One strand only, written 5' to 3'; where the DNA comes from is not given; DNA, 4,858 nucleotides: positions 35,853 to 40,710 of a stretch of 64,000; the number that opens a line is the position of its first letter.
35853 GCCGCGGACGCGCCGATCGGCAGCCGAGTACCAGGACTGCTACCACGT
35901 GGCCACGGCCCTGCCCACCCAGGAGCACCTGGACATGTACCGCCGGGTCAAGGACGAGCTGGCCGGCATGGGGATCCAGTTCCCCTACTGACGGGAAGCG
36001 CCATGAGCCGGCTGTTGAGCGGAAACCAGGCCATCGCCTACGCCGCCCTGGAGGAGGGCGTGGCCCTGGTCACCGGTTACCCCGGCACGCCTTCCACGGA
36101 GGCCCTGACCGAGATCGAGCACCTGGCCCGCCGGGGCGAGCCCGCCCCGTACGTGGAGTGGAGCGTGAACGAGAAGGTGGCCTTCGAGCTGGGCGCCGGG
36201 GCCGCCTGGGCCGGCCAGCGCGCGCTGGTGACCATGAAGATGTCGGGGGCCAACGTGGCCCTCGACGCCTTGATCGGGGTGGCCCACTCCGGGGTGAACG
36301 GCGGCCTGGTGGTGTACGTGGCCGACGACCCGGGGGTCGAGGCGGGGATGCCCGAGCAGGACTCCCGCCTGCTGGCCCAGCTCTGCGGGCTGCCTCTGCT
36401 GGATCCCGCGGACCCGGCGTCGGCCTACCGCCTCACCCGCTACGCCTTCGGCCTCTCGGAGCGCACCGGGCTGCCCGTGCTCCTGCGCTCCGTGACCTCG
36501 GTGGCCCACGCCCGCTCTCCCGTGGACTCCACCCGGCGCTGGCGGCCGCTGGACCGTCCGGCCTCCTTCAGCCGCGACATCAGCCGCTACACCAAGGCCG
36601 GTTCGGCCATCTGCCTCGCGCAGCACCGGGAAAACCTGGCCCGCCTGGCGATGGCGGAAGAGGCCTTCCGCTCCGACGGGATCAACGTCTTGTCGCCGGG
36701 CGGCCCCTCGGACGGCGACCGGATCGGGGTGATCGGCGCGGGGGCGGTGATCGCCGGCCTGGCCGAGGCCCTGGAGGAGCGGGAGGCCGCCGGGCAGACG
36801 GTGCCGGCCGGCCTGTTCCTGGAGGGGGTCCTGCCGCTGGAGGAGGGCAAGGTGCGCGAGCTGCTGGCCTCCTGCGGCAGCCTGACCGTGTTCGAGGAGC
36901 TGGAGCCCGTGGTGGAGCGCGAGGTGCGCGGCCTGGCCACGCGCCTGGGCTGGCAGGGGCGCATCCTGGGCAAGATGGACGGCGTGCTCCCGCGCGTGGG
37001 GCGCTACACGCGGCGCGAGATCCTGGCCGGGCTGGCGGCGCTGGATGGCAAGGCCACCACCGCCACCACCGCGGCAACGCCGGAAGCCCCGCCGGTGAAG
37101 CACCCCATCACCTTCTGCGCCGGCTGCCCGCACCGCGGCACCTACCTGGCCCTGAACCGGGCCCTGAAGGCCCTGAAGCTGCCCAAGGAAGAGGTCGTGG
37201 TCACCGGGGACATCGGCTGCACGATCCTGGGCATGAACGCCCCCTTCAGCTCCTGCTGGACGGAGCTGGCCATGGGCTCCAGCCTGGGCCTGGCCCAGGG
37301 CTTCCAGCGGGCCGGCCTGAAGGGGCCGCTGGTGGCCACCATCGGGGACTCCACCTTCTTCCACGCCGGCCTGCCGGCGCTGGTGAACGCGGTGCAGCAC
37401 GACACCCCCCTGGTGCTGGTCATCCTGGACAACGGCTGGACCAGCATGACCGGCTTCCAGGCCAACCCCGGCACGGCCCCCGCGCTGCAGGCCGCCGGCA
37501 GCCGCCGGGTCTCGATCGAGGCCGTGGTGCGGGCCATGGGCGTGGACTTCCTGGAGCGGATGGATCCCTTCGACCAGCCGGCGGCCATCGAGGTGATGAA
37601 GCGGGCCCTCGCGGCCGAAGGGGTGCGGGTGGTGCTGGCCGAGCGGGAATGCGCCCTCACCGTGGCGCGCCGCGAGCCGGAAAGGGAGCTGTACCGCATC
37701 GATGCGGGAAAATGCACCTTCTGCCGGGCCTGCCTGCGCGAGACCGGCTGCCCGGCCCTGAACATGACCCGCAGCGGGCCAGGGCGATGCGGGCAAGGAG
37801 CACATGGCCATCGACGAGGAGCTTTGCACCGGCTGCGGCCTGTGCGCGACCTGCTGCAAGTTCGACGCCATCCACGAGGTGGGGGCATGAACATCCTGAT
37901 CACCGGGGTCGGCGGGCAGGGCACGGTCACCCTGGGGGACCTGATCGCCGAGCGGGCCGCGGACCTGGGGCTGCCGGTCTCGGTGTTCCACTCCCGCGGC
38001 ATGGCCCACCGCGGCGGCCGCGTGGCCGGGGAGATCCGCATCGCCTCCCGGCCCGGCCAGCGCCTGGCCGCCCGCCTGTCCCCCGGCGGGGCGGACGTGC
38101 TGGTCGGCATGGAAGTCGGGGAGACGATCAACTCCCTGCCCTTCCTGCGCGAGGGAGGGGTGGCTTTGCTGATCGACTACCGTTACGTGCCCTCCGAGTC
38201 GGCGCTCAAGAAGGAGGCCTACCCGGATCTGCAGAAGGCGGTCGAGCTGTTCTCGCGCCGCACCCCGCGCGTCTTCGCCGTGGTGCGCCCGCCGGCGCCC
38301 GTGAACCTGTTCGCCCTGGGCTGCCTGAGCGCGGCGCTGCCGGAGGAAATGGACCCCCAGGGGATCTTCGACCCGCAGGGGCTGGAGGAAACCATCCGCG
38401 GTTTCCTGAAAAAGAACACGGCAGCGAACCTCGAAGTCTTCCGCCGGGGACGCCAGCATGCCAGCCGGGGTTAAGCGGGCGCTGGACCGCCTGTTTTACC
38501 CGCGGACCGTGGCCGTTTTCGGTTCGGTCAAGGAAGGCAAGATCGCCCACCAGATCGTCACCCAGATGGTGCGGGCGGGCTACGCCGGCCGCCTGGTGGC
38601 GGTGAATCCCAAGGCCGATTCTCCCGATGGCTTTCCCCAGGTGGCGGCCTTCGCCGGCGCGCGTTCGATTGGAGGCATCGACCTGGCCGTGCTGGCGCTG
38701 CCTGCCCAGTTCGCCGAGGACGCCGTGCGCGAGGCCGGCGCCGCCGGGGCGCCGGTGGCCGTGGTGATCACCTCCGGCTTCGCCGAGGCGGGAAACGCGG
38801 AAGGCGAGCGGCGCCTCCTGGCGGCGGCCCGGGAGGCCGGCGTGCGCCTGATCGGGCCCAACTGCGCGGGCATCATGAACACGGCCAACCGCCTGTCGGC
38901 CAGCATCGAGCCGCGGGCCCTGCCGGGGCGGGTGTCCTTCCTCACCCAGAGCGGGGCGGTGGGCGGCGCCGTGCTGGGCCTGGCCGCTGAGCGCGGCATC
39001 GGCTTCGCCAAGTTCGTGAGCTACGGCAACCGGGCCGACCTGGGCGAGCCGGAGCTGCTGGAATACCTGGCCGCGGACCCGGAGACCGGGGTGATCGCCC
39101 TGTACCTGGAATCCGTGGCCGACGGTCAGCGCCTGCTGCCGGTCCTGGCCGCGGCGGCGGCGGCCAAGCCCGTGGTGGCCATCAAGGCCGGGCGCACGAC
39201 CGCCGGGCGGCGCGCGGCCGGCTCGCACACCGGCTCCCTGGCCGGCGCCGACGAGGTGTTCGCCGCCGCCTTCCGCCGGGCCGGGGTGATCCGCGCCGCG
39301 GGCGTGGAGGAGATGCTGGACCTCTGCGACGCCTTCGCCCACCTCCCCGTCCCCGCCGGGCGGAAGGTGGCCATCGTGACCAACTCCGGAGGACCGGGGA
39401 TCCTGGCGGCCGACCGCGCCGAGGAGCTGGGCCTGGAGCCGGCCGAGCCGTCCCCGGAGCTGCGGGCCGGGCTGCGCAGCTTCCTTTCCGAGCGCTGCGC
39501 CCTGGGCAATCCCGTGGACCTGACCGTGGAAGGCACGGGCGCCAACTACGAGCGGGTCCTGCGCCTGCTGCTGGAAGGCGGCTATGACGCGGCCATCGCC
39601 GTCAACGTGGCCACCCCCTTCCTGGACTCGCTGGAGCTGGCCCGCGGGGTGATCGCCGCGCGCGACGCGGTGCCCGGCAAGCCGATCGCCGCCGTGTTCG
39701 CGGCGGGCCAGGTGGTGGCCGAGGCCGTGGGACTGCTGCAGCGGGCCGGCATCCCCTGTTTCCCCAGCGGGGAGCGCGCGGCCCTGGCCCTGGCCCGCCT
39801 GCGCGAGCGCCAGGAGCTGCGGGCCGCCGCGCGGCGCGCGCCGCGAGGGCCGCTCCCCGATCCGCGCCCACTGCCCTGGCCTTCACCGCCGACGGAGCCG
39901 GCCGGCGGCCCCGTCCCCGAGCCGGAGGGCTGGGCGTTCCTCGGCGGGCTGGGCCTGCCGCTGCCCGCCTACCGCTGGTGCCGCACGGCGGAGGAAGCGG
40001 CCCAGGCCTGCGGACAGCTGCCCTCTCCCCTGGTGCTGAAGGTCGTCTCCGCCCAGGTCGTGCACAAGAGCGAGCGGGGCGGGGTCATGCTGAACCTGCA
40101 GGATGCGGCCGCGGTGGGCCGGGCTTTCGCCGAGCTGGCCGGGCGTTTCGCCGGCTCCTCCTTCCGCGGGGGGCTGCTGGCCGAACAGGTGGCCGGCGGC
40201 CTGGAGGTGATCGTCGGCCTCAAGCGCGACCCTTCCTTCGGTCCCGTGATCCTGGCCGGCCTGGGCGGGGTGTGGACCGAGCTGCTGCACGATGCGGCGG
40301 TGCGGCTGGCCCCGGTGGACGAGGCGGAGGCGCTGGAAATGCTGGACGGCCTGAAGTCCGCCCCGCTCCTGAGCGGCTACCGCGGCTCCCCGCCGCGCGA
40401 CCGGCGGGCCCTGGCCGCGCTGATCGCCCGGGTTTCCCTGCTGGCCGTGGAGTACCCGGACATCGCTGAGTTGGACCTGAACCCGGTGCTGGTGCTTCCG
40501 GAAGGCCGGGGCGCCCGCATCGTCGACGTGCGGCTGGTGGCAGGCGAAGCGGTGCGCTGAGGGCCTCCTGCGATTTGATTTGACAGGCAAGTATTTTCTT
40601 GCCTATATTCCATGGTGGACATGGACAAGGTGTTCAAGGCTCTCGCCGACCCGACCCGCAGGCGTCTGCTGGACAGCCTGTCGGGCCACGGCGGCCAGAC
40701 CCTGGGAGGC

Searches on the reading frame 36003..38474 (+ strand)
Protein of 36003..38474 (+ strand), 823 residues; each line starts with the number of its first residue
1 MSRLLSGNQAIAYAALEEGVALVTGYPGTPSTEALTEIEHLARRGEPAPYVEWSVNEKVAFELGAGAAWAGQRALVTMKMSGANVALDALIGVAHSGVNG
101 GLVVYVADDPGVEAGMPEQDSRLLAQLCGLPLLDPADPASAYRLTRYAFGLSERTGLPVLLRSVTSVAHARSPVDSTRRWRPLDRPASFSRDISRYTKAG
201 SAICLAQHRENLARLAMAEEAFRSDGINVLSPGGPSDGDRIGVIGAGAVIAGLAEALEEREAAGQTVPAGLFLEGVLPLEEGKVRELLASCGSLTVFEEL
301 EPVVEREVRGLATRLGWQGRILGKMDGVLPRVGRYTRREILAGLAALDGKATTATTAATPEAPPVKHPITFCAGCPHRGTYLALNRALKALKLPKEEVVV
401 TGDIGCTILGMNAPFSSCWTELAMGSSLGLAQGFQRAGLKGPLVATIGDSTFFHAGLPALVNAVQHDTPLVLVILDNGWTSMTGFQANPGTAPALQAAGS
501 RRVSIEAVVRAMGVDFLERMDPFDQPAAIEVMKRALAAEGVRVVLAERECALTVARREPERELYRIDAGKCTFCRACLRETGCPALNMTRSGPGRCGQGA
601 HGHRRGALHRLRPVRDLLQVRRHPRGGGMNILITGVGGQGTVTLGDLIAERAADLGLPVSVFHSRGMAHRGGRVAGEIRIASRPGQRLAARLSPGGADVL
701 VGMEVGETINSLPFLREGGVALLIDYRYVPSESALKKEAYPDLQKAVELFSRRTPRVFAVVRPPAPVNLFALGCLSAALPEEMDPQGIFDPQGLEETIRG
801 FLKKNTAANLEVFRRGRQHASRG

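Call 46: search_protein_families(library=pfam, proteins=[window:36003-38474:+])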
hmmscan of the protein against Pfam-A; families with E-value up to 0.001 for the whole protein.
window:36003-38474:+ (823 aa): 3 families
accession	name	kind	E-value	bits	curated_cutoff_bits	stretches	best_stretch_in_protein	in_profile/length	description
PF01558.24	POR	-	8.7e-19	68.8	27.4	1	637-818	1-173/173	Pyruvate ferredoxin/flavodoxin oxidoreductase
PF02775.26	TPP_enzyme_C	-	1.6e-17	64.1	21.9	1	420-544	26-149/151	Thiamine pyrophosphate enzyme, C-terminal TPP binding domain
PF01855.24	POR_N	-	3e-09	37.4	27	1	14-176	2-167/231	Pyruvate flavodoxin/ferredoxin oxidoreductase, thiamine diP-bdg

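Call 75: search_protein_families(library=ncbifam, proteins=[window:36003-38474:+], max_evalue=0.00001)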
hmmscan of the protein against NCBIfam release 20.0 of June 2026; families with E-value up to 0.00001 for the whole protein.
window:36003-38474:+ (823 aa): 23 families
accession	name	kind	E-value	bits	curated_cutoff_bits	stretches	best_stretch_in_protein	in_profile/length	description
TIGR03336.1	IOR_alpha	equivalog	6.5e-155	516.8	650.9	1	2-588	2-569/595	indolepyruvate ferredoxin oxidoreductase subunit alpha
NF009589.0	PRK13030.1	subfamily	3e-42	144.4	816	2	79-557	125-622/1170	indolepyruvate ferredoxin oxidoreductase family protein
NF009588.0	PRK13029.1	subfamily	4.6e-30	104.3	952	3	565-721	686-839/1196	indolepyruvate ferredoxin oxidoreductase family protein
NF005322.0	PRK06853.1-2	equivalog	2.6e-20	73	237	1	629-818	6-191/197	indolepyruvate oxidoreductase subunit beta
NF005323.0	PRK06853.1-3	equivalog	7.3e-20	71.7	238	1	629-761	7-135/197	indolepyruvate oxidoreductase subunit beta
TIGR03334.1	IOR_beta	equivalog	5.2e-19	68.9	205.8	1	629-758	1-126/189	indolepyruvate ferredoxin oxidoreductase subunit beta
TIGR03710.1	OAFO_sf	subfamily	1.3e-17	63.6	482.75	1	3-176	194-371/561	2-oxoacid:acceptor oxidoreductase subunit alpha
NF004917.0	PRK06274.1-3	equivalog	9e-16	58.4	284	1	630-731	4-102/203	indolepyruvate oxidoreductase subunit beta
NF005325.0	PRK06853.1-5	equivalog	5.4e-15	55.6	230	1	629-742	4-114/192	indolepyruvate oxidoreductase subunit beta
NF005328.0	PRK06853.2-2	equivalog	5.9e-14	52.2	240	1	629-720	4-91/192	indolepyruvate oxidoreductase subunit beta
NF005324.0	PRK06853.1-4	equivalog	1.4e-12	47.9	222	1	630-721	4-93/196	indolepyruvate oxidoreductase subunit beta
NF005327.0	PRK06853.2-1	equivalog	3.9e-11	43.1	242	1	629-724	4-95/194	indolepyruvate oxidoreductase subunit beta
TIGR02177.1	PorB_KorB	subfamily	1.7e-10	40.9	261.9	1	370-545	2-182/286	2-oxoacid:acceptor oxidoreductase, beta subunit, pyruvate/2-ketoisovalerate family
NF004916.0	PRK06274.1-2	equivalog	2e-10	41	227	1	630-722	4-92/178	indolepyruvate oxidoreductase subunit beta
NF004918.0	PRK06274.1-4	equivalog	3.5e-10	39.9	278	1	629-731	3-102/202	indolepyruvate oxidoreductase subunit beta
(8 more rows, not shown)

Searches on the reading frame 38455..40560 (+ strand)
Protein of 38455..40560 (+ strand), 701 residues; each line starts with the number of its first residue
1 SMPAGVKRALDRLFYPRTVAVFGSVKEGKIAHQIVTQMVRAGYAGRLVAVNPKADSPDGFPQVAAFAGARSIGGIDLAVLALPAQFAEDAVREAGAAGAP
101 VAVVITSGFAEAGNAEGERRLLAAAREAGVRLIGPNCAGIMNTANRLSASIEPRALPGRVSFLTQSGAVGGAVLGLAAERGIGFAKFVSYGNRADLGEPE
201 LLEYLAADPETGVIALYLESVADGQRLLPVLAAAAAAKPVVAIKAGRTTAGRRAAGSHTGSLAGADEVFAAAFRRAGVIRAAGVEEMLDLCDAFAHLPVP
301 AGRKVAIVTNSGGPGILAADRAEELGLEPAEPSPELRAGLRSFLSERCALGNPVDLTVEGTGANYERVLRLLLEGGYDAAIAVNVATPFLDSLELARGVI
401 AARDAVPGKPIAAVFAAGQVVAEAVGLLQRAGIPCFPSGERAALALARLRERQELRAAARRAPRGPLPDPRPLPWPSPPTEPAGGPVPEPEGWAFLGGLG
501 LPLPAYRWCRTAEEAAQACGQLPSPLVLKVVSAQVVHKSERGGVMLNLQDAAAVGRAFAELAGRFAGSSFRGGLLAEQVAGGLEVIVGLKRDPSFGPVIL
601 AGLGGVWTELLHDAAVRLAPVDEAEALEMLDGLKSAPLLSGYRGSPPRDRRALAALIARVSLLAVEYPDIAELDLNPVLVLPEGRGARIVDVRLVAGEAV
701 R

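Call 46: search_protein_families(library=pfam, proteins=[window:38455-40560:+])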
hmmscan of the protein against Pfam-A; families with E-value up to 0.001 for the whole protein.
window:38455-40560:+ (701 aa): 5 families
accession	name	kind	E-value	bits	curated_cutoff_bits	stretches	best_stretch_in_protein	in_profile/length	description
PF13549.11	ATP-grasp_5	-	3.5e-58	197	27.6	1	489-694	12-219/221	ATP-grasp domain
PF13607.11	Succ_CoA_lig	-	6.9e-53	178.5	27.4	1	157-294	1-138/138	Succinyl-CoA ligase like flavodoxin domain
PF13380.12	CoA_binding_2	-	1.8e-18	67.5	22.8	1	17-142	1-115/116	CoA binding domain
PF19045.5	Ligase_CoA_2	-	4.4e-10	40.3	23.7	1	305-445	1-146/162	Ligase-CoA domain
PF02629.25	CoA_binding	-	2.3e-06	28.7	22.3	1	17-108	4-97/97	CoA binding domain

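Call 75: search_protein_families(library=ncbifam, proteins=[window:38455-40560:+], max_evalue=0.00001)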
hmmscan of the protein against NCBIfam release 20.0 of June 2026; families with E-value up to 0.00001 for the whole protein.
window:38455-40560:+ (701 aa): 6 families
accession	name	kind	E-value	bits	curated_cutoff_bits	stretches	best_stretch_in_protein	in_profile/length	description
TIGR02717.1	AcCoA-syn-alpha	equivalog_domain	4.9e-122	407.8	567.15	1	10-452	1-446/447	acetate--CoA ligase alpha subunit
NF045493.1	HydDutCoALig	equivalog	3.5e-117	392.8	1300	2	13-448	6-445/698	4-hydroxybutyrate--CoA ligase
NF045494.1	AcCoALig_Archglob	equivalog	7.2e-115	384.9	1200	2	9-451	217-661/665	acetate--CoA ligase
NF045492.1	HydPropCoALig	equivalog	4.6e-113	378.9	1300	2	8-375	246-619/700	3-hydroxypropionate--CoA ligase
NF004230.0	PRK05678.1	equivalog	5e-17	62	336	1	47-285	35-272/291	succinate--CoA ligase subunit alpha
TIGR01019.1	sucCoAalpha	subfamily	2.2e-14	53.5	353.2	1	59-285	48-270/286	succinate--CoA ligase subunit alpha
